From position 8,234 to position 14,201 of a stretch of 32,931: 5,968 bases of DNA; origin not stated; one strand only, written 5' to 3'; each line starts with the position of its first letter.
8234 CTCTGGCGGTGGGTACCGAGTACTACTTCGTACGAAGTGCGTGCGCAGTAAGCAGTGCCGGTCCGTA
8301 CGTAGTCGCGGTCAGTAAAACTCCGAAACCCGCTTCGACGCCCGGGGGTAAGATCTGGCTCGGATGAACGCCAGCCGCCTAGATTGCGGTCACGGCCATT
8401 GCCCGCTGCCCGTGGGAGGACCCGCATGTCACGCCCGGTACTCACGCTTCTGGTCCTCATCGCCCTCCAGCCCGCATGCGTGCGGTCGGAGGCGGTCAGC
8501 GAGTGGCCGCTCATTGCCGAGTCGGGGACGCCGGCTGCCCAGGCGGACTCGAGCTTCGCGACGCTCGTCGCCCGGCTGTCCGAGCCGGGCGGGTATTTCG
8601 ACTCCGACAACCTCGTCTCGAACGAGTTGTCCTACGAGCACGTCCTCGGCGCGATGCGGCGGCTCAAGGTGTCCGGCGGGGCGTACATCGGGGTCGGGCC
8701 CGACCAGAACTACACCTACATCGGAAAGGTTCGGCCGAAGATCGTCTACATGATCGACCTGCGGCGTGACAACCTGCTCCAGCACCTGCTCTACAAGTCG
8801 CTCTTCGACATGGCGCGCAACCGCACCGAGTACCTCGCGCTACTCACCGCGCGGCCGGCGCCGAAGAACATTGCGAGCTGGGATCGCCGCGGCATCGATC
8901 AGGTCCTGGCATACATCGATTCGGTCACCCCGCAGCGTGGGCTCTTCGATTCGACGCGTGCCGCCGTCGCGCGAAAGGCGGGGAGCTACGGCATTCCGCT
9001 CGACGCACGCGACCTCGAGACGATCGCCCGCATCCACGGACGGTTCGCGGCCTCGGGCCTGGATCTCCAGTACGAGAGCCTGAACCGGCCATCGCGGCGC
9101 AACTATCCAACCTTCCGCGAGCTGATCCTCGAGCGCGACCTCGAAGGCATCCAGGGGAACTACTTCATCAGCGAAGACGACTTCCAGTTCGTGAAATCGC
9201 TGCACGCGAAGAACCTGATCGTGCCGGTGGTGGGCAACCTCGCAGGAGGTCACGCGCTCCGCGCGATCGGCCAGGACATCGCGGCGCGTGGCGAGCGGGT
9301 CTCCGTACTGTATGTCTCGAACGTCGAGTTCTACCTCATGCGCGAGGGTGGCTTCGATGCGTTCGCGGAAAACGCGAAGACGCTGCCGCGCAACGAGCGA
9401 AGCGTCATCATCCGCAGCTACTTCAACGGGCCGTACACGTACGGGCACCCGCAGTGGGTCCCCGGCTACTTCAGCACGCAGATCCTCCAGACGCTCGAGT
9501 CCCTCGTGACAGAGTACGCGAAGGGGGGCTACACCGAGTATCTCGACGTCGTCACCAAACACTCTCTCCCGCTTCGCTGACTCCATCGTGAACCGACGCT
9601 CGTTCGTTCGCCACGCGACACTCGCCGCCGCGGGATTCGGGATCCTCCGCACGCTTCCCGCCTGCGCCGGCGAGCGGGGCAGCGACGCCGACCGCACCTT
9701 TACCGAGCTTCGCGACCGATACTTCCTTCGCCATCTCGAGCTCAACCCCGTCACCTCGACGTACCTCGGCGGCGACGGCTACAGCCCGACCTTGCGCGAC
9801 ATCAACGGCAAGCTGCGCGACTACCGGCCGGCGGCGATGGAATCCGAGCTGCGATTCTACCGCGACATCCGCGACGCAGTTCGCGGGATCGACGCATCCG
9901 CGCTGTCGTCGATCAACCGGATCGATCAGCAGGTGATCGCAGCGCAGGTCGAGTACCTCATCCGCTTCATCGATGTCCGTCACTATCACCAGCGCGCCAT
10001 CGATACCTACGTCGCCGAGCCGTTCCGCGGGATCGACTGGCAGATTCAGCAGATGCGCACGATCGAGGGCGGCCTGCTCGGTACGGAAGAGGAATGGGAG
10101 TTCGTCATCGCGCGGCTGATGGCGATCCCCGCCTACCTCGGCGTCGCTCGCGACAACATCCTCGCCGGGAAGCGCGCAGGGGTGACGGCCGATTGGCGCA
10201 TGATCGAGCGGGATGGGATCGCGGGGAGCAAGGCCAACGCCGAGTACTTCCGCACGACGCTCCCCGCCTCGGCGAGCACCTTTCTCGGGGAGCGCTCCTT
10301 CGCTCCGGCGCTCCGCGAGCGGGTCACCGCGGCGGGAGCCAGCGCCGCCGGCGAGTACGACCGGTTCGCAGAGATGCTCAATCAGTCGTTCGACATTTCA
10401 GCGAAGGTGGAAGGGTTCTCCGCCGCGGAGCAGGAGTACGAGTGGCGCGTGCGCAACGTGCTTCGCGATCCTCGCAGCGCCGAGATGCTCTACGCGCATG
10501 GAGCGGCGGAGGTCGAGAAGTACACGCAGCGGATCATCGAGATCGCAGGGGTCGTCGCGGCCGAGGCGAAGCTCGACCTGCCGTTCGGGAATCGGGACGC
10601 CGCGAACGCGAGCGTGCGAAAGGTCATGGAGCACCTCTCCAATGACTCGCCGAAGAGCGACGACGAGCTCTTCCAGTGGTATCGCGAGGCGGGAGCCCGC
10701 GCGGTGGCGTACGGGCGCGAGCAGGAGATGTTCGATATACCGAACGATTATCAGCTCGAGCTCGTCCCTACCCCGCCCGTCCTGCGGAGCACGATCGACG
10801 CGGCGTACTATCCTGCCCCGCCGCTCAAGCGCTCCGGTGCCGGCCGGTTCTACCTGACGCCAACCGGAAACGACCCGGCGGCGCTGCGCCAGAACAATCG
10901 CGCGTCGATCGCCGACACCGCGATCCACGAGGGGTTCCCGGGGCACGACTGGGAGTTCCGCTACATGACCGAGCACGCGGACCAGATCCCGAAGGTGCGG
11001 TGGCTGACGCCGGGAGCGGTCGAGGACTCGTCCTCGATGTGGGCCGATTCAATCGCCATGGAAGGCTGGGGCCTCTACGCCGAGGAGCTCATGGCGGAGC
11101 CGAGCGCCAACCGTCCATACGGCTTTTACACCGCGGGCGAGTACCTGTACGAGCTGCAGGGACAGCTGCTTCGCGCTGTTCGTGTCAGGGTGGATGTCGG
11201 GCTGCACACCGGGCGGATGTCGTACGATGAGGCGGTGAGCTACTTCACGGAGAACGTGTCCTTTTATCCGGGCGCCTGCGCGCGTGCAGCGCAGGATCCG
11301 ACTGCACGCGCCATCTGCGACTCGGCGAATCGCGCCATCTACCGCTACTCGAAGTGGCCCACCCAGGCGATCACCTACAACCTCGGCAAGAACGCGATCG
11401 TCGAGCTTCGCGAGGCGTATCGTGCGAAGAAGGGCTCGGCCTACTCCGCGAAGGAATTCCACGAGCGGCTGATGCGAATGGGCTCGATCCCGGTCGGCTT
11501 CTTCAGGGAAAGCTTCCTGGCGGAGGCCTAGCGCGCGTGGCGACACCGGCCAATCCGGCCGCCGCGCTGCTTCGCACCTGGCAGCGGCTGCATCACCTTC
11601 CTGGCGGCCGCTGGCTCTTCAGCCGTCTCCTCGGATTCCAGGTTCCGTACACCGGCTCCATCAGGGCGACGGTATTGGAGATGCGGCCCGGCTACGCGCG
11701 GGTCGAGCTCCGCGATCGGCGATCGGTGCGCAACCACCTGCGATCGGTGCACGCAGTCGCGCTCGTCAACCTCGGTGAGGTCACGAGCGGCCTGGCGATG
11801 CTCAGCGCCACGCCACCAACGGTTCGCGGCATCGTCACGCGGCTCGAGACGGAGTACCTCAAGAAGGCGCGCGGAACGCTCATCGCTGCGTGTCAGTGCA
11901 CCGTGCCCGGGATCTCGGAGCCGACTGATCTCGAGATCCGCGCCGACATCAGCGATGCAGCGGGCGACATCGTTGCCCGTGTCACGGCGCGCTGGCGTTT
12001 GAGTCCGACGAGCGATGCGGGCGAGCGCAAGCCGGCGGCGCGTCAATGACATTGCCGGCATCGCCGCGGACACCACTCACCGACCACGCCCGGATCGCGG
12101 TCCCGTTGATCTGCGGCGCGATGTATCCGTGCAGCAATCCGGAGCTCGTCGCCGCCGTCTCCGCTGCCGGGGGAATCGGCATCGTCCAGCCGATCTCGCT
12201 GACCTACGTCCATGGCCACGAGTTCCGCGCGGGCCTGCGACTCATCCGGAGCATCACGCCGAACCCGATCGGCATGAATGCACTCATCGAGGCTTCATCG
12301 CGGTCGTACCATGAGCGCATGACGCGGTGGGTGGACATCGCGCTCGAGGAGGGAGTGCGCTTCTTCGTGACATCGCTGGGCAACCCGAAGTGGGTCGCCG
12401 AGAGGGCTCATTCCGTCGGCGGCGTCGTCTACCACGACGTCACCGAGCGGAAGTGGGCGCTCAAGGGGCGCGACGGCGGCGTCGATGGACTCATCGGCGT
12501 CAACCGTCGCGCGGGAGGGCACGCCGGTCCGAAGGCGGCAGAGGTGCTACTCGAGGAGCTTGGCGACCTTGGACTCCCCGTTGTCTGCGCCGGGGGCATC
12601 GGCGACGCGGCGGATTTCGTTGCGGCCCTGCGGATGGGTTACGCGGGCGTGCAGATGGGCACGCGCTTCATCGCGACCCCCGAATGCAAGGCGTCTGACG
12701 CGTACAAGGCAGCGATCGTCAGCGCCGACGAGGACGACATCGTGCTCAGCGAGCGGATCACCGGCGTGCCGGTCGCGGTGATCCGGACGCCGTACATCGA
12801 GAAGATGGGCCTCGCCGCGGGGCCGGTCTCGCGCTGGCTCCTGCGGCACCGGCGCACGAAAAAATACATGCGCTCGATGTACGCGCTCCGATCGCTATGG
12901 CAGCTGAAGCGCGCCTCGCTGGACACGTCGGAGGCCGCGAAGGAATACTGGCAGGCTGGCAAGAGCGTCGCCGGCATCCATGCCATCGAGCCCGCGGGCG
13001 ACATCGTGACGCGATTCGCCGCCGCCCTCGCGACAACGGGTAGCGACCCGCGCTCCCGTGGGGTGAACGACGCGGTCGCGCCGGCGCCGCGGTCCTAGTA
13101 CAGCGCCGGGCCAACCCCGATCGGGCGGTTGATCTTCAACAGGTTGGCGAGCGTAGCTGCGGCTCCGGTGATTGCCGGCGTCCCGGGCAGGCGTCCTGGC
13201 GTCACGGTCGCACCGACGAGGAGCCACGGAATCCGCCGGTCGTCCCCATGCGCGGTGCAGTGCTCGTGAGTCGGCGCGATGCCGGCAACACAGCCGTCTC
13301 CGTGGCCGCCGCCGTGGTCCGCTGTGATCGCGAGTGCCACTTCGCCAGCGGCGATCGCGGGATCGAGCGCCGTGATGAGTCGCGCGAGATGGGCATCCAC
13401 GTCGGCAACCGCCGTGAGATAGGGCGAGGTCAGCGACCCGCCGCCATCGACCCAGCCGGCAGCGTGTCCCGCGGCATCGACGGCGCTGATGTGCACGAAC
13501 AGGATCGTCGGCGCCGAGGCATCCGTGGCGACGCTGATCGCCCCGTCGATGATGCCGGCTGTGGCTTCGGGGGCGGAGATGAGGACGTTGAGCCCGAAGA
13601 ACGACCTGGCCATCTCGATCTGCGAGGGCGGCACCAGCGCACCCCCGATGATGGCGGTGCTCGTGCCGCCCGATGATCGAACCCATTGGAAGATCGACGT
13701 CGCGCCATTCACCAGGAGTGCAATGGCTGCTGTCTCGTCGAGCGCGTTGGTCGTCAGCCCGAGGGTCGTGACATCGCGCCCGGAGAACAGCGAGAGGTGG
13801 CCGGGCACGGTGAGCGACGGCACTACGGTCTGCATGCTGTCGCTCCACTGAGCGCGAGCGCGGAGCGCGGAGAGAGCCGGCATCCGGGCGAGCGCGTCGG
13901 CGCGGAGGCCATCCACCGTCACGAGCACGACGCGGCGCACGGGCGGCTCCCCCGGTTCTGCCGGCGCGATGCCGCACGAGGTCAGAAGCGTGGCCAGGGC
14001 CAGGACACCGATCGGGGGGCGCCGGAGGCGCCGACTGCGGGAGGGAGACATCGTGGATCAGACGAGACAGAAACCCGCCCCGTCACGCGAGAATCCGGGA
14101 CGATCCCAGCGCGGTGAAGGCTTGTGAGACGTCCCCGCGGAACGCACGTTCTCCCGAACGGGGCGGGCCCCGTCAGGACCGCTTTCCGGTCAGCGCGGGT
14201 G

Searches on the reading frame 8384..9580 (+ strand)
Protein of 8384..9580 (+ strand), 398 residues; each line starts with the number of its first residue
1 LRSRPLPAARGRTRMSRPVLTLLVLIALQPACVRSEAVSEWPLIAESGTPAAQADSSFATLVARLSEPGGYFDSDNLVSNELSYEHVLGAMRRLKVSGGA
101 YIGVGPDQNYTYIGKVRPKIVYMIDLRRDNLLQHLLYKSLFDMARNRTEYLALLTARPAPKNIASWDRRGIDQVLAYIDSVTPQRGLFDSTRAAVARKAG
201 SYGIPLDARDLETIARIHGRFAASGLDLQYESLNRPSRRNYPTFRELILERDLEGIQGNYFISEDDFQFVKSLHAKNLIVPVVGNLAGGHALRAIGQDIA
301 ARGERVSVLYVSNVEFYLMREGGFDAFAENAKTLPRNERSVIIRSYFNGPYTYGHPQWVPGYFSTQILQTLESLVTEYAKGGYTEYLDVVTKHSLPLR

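Call 11: search_protein_families(library=pfam, proteins=[window:8384-9580:+], max_evalue=0.001)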
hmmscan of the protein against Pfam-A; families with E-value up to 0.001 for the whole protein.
window:8384-9580:+ (398 aa): 1 family
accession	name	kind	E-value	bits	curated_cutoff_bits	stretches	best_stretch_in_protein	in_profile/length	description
PF25046.1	DUF7790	-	3.6e-30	105.7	23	2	256-361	127-227/272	Domain of unknown function (DUF7790)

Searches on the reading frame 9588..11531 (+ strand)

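Call 11: search_protein_families(library=pfam, proteins=[window:9588-11531:+], max_evalue=0.001)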
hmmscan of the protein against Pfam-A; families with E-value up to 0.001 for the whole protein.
window:9588-11531:+ (647 aa): 1 family
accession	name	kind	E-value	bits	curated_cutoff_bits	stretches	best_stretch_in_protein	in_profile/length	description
PF05960.17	DUF885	-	7.9e-83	280.3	32.4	1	54-641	1-530/532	Bacterial protein of unknown function (DUF885)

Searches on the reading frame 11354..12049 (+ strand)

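Call 12: search_protein_families(library=pfam, proteins=[window:11354-12049:+], max_evalue=0.001)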
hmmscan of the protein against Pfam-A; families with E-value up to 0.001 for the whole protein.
window:11354-12049:+ (231 aa): 1 family
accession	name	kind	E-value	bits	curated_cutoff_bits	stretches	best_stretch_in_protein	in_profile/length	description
PF14539.12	DUF4442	-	3.5e-36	124.8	25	1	85-215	1-131/132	Domain of unknown function (DUF4442)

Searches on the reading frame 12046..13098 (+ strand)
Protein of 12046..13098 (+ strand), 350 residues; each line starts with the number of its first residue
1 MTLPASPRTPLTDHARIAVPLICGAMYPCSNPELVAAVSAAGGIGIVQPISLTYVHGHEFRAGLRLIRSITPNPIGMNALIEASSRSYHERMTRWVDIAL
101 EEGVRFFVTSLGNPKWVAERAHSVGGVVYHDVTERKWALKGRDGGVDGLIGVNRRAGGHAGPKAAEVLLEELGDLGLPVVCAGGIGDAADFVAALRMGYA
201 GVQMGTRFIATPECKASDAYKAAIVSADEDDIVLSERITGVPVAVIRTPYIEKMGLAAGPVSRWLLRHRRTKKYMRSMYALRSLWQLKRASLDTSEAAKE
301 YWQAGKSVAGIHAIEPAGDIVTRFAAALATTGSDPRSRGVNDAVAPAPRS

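Call 11: search_protein_families(library=pfam, proteins=[window:12046-13098:+], max_evalue=0.001)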
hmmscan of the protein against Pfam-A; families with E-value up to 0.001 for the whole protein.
window:12046-13098:+ (350 aa): 2 families
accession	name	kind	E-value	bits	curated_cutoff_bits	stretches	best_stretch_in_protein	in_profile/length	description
PF03060.21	NMO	-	1.5e-37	130.2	28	1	9-322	2-326/331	Nitronate monooxygenase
PF00478.31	IMPDH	-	9e-06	25.3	25.6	0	8-48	24-64/345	IMP dehydrogenase / GMP reductase domain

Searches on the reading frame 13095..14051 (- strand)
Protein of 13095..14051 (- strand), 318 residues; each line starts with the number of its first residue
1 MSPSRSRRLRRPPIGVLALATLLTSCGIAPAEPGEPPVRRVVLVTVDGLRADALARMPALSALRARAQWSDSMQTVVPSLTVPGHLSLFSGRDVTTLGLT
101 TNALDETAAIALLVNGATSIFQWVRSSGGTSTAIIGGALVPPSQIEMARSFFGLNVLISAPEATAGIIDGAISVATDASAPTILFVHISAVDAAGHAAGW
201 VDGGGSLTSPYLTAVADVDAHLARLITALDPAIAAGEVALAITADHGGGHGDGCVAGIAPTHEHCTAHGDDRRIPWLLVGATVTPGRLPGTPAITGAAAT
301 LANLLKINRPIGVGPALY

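Call 11: search_protein_families(library=pfam, proteins=[window:13095-14051:-], max_evalue=0.001)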
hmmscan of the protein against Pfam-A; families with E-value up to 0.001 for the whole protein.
window:13095-14051:- (318 aa): 4 families
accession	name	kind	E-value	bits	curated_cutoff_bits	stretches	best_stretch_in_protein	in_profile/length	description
PF01663.27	Phosphodiest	-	1.8e-23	84.2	23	1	41-252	1-225/342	Type I phosphodiesterase / nucleotide pyrophosphatase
PF00884.28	Sulfatase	-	3.1e-05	23.9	25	1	80-275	48-268/301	Sulfatase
PF01676.23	Metalloenzyme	-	0.00022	21.2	24.3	1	181-304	147-247/252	Metalloenzyme superfamily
PF08665.17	PglZ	-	0.0005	20.5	25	0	39-95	1-58/179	PglZ domain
